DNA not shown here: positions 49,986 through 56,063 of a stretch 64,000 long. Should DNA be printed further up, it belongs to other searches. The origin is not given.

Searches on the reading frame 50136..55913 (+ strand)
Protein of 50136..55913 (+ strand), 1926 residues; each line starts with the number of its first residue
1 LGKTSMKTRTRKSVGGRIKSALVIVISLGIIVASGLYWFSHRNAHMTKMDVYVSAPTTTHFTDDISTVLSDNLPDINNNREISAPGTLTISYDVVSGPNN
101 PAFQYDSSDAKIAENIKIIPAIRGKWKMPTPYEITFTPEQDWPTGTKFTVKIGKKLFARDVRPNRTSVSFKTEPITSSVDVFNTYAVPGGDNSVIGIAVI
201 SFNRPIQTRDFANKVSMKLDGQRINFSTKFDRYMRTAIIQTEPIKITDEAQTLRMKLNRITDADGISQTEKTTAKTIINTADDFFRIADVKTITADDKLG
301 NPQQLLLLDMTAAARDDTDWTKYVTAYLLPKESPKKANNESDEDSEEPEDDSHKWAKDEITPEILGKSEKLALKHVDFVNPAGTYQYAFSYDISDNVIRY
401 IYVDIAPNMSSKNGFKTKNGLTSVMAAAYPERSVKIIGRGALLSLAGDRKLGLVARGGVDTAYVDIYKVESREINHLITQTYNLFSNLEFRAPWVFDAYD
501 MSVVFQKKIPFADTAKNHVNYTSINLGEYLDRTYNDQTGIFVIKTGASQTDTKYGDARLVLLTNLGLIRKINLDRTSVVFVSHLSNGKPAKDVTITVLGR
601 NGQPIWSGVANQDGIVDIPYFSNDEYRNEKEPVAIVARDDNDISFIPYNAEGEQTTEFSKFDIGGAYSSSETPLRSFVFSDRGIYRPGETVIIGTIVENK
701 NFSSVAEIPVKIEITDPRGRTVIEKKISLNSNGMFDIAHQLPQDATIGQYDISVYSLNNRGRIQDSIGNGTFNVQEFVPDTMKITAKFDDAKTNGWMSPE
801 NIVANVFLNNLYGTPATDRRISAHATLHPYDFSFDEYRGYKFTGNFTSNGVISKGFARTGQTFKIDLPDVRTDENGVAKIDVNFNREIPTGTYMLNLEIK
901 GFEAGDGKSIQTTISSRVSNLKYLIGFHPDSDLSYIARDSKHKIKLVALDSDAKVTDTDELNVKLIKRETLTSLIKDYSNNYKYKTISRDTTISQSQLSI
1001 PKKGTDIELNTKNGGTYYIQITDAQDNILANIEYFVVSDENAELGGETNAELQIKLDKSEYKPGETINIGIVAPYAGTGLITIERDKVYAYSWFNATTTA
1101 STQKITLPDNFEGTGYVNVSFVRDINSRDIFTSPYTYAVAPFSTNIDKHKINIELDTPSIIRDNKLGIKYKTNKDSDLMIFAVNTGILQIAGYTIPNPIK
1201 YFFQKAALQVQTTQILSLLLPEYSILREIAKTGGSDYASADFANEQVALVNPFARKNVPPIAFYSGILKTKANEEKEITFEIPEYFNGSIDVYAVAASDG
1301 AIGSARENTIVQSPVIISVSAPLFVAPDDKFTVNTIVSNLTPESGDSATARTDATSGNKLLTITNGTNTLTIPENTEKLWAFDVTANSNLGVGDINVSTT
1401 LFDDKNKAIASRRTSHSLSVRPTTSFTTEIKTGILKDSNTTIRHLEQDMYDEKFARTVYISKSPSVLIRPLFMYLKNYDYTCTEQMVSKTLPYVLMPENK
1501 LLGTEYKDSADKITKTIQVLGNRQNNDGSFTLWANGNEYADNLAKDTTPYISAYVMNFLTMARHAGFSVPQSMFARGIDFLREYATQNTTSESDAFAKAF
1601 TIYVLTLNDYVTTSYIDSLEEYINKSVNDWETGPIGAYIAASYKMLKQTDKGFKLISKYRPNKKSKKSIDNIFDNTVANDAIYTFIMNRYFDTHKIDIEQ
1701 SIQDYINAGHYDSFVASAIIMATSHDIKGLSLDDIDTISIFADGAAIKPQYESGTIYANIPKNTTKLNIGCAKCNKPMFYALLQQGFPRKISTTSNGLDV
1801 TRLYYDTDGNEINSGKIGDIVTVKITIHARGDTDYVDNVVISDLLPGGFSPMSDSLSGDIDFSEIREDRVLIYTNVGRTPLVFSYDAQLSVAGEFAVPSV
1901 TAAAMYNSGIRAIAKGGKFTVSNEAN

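Call 54: search_protein_families(library=pfam, proteins=[window:50136-55913:+], max_evalue=0.00001)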
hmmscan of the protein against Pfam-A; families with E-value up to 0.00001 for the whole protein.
window:50136-55913:+ (1926 aa): 6 families
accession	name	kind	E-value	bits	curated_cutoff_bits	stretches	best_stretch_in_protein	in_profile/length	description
PF01835.25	MG2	-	8.1e-25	87.5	32.8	1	676-773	2-95/96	MG2 domain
PF11974.14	bMG3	-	1.2e-16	60.9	34.9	1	562-666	1-101/103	Bacterial alpha-2-macroglobulin MG3 domain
PF17973.7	bMG10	-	3.7e-14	53.5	26.2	1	1797-1907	1-129/131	Bacterial Alpha-2-macroglobulin MG10 domain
PF07703.20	A2M_BRD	-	3.1e-11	44.2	22.7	1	1052-1189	1-139/140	Alpha-2-macroglobulin bait region domain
PF00207.28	A2M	-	1.9e-09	37.7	21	1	1262-1343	2-84/92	Alpha-2-macroglobulin family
PF17962.7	bMG6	-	6.2e-09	36.4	23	1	927-1032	2-106/112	Bacterial macroglobulin domain 6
